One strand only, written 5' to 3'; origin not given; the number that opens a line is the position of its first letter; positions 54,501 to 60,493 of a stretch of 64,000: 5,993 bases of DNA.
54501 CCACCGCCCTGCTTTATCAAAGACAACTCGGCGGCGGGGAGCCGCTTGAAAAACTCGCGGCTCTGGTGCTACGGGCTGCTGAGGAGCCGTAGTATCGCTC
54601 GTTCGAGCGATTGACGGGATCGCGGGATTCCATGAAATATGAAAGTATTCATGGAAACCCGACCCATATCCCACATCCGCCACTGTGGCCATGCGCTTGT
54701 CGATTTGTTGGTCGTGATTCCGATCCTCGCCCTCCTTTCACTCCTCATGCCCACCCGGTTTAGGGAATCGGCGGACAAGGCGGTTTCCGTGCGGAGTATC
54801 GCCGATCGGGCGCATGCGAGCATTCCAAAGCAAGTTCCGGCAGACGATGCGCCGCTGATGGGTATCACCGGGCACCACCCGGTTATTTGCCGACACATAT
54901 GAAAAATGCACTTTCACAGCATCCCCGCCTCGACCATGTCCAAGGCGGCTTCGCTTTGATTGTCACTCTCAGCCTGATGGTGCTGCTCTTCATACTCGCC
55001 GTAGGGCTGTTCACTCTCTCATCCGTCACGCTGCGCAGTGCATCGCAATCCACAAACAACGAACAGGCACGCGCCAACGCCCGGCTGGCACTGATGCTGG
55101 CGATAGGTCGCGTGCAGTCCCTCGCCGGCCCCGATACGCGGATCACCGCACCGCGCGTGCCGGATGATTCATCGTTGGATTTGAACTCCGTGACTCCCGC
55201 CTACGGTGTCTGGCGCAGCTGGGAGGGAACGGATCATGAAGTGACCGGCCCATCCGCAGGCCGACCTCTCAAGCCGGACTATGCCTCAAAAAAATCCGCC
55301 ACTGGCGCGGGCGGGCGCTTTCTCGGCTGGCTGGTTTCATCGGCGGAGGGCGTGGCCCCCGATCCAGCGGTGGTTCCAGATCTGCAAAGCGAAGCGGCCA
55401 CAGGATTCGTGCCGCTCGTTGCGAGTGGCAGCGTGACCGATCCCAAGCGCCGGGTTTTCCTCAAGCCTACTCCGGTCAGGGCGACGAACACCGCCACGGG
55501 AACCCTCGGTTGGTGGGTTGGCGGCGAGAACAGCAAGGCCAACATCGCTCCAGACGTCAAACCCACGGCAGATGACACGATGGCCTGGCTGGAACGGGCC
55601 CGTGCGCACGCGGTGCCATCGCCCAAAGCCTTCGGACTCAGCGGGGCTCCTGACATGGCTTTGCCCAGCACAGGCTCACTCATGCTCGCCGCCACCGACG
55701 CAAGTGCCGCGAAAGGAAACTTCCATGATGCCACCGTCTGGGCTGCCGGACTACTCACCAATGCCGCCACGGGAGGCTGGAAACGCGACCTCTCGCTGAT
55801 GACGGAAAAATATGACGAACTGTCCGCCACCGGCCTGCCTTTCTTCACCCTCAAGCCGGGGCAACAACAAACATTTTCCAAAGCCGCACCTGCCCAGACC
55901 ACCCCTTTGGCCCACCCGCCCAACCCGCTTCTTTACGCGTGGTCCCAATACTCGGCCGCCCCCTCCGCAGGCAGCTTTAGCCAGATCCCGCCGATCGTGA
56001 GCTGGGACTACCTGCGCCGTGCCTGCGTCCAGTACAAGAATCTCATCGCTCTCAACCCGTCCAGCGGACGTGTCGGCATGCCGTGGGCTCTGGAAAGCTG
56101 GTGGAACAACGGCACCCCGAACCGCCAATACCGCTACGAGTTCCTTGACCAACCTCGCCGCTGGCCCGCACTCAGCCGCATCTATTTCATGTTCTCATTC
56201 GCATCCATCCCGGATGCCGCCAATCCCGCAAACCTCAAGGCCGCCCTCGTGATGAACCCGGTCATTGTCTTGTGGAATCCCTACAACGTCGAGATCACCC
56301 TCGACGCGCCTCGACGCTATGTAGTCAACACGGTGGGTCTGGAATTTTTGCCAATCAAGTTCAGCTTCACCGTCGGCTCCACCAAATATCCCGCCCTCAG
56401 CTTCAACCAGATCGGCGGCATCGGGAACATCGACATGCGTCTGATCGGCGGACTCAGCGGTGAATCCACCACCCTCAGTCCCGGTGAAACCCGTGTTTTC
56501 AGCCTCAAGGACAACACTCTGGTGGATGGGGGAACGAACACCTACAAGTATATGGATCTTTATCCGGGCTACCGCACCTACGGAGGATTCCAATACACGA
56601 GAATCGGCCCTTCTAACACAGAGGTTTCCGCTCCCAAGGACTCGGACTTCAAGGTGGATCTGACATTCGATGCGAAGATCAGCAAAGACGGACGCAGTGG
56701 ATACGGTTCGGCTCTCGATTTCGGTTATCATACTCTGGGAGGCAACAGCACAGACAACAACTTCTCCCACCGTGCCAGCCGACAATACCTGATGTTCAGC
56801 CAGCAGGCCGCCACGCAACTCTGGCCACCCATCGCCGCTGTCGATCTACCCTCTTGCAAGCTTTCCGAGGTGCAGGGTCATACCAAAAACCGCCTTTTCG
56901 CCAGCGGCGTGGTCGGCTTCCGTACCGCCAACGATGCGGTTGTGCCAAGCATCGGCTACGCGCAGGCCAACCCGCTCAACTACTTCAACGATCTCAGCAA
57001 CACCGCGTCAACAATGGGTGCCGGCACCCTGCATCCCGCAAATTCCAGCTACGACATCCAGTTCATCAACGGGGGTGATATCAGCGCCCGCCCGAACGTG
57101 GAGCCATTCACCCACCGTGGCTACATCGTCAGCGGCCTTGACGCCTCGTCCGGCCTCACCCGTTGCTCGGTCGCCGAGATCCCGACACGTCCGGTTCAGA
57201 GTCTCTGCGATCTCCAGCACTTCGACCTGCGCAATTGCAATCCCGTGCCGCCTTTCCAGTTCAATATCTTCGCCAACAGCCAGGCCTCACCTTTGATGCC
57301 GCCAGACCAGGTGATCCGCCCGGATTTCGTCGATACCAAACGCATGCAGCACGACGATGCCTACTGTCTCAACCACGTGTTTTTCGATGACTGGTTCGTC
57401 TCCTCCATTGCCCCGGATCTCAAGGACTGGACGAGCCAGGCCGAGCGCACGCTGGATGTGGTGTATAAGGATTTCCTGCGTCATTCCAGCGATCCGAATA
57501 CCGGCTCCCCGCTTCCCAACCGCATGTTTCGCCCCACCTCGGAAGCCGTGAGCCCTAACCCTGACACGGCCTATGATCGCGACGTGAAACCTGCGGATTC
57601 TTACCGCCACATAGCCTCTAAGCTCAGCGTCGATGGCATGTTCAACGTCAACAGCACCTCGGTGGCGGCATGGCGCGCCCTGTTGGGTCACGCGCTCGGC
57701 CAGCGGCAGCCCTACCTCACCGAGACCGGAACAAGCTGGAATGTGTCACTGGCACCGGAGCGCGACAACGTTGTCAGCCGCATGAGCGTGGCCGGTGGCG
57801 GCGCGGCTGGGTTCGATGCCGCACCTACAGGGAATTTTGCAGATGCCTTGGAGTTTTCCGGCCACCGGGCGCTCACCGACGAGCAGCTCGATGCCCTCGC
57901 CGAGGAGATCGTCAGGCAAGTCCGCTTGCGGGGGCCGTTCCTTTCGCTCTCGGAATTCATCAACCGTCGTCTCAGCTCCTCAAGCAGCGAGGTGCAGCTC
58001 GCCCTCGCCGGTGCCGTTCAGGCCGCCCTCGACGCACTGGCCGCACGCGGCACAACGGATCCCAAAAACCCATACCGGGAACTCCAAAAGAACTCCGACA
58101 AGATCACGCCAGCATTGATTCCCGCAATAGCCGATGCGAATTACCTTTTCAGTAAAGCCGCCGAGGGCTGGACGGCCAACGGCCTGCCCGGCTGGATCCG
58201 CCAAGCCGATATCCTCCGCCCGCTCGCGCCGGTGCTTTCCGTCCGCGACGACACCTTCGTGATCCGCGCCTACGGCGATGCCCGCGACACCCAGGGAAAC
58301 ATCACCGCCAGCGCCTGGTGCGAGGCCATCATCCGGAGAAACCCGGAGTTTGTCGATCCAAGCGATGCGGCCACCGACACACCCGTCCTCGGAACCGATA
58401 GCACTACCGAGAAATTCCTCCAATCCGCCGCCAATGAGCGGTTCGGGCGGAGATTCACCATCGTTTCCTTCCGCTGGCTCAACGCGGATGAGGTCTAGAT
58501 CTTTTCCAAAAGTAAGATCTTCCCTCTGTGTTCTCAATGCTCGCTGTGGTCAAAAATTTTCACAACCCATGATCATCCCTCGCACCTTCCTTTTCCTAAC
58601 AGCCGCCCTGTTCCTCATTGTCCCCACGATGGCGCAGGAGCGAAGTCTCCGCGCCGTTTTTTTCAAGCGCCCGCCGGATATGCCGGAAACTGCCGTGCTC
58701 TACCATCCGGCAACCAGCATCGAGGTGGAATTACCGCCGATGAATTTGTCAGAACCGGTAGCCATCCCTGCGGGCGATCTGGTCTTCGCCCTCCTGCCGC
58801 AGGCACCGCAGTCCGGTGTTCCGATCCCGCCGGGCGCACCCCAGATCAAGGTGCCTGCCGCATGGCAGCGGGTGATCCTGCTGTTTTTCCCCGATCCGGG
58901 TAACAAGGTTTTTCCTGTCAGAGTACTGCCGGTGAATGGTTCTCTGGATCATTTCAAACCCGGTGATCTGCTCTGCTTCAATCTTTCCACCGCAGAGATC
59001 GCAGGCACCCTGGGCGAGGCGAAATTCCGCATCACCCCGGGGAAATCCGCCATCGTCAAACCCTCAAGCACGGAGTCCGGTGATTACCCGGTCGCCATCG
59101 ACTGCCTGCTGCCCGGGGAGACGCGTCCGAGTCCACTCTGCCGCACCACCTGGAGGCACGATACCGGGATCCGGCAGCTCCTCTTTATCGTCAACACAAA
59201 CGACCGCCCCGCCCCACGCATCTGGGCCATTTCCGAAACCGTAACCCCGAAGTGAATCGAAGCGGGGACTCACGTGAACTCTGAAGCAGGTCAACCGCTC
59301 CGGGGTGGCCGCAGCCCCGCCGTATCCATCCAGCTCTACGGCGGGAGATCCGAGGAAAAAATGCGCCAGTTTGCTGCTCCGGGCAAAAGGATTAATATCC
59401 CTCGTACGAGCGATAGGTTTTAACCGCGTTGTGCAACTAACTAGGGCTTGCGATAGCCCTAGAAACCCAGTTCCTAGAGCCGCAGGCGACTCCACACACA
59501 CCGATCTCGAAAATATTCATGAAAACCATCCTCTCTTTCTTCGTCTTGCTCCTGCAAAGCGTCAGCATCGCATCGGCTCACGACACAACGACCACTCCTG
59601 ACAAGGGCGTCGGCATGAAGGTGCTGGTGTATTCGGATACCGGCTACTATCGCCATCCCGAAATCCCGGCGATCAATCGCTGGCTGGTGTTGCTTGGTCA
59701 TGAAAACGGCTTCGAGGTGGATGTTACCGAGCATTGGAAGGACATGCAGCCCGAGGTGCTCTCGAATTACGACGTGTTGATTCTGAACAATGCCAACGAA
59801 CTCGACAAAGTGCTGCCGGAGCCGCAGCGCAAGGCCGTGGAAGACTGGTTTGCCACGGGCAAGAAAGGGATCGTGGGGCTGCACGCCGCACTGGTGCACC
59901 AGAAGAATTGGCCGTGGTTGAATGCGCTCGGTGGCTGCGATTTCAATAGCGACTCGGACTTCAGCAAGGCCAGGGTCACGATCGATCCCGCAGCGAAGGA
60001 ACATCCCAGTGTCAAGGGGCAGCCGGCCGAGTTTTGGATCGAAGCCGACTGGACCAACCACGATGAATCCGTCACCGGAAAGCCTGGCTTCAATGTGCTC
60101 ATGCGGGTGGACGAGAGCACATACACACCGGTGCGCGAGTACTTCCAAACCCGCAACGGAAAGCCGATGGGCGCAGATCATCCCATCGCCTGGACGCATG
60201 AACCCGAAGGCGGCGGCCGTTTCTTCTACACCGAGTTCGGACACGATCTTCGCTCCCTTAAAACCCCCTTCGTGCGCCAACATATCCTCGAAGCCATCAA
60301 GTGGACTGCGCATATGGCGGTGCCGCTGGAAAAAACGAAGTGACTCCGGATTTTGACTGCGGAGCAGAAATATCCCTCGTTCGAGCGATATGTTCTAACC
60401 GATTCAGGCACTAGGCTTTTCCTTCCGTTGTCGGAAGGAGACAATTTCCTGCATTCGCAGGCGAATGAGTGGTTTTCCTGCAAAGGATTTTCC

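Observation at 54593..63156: A 20-bp palindromic operator repeated four times defines a local regulon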

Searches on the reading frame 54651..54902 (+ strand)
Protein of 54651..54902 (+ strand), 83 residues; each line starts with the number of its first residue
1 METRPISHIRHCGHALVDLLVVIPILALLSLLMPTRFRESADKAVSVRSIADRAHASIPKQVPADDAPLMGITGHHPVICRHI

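Call 51: search_protein_families(library=ncbifam, proteins=[window:54651-54902:+], max_evalue=0.01)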
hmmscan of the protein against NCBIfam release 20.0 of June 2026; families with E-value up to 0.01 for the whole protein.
window:54651-54902:+ (83 aa): 0 families

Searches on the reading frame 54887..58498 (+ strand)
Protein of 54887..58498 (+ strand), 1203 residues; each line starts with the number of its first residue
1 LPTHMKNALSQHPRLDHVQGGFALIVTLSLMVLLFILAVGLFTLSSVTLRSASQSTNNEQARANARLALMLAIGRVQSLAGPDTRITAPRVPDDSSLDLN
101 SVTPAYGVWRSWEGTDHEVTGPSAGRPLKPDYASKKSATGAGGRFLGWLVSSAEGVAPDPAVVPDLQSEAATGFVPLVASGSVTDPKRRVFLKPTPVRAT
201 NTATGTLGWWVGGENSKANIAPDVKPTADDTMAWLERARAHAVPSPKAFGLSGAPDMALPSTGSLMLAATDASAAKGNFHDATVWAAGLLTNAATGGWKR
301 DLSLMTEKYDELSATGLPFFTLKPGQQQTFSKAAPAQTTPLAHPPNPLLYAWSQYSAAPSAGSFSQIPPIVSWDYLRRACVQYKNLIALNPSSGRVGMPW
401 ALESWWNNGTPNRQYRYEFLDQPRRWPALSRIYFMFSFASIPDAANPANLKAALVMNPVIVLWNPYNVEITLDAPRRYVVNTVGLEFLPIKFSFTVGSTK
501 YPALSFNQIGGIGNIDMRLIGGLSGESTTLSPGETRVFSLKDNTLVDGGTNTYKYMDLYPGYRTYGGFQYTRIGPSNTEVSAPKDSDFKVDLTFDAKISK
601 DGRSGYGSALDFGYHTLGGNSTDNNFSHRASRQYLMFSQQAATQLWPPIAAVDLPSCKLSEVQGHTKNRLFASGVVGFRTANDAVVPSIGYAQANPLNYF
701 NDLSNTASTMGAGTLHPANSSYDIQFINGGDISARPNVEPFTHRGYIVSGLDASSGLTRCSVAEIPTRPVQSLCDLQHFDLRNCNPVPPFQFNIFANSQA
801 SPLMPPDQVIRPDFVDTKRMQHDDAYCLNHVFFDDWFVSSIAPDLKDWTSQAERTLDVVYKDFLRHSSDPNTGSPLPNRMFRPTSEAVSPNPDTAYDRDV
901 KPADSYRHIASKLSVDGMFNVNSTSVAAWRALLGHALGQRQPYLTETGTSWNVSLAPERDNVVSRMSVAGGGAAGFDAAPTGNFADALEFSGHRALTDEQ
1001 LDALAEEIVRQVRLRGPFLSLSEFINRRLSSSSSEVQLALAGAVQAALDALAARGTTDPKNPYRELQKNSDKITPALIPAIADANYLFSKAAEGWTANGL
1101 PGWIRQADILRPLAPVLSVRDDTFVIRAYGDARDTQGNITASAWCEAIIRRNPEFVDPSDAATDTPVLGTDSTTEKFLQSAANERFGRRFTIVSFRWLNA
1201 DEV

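Call 10: search_protein_families(library=pfam, proteins=[window:54887-58498:+])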
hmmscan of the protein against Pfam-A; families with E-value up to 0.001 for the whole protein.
window:54887-58498:+ (1203 aa): 0 families

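Call 51: search_protein_families(library=ncbifam, proteins=[window:54899-58498:+], max_evalue=0.01)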
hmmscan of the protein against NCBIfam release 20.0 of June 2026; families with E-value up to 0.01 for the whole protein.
window:54899-58498:+ (1199 aa): 2 families
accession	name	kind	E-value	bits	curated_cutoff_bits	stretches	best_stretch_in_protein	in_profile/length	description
TIGR02600.1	Verru_Chthon_A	subfamily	2.8e-05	22.2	332.3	1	17-75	1-59/1296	Verru_Chthon cassette protein A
NF037980.1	T2SS_GspK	equivalog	3.1e-05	23.7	130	1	15-74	1-60/307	type II secretion system minor pseudopilin GspK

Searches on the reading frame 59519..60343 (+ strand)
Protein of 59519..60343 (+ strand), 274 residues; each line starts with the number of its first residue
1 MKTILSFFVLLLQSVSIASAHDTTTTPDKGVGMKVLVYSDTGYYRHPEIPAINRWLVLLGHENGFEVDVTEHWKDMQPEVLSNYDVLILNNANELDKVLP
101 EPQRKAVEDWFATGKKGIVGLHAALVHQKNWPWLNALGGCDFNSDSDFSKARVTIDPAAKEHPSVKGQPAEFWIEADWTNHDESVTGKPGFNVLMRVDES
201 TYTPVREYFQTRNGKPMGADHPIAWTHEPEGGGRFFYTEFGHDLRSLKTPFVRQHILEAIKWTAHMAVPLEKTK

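Call 10: search_protein_families(library=pfam, proteins=[window:59519-60343:+])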
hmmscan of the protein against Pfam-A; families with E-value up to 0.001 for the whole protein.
window:59519-60343:+ (274 aa): 1 family
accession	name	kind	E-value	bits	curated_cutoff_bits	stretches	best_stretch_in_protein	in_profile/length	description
PF06283.17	ThuA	-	3.4e-47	161.8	33.4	1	34-263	1-209/209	Trehalose utilisation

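Call 21: find_encoding_contigs(protein=window:59519-60343:+, flank=10000, max_places=6)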
Protein window:59519-60343:+ (274 aa): 3 contigs read that carry it; 3 places shown.
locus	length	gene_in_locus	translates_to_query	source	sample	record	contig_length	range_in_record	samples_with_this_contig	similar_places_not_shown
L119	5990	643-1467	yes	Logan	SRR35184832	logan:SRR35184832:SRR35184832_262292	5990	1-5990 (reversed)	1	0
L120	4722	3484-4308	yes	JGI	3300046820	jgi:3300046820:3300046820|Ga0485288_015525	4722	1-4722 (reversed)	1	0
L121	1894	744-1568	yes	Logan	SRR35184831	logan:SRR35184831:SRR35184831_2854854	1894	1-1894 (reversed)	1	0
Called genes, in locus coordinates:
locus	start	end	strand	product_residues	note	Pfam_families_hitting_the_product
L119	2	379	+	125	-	?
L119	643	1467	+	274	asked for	PF06283:ThuA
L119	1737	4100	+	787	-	-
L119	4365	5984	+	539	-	PF12951:PATR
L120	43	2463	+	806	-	-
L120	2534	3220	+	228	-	-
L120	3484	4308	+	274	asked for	PF06283:ThuA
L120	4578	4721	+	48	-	?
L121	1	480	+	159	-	?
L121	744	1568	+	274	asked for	PF06283:ThuA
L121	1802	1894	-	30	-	?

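Call 51: search_protein_families(library=ncbifam, proteins=[window:59519-60343:+], max_evalue=0.01)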
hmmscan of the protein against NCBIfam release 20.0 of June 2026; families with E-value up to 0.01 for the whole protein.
window:59519-60343:+ (274 aa): 0 families
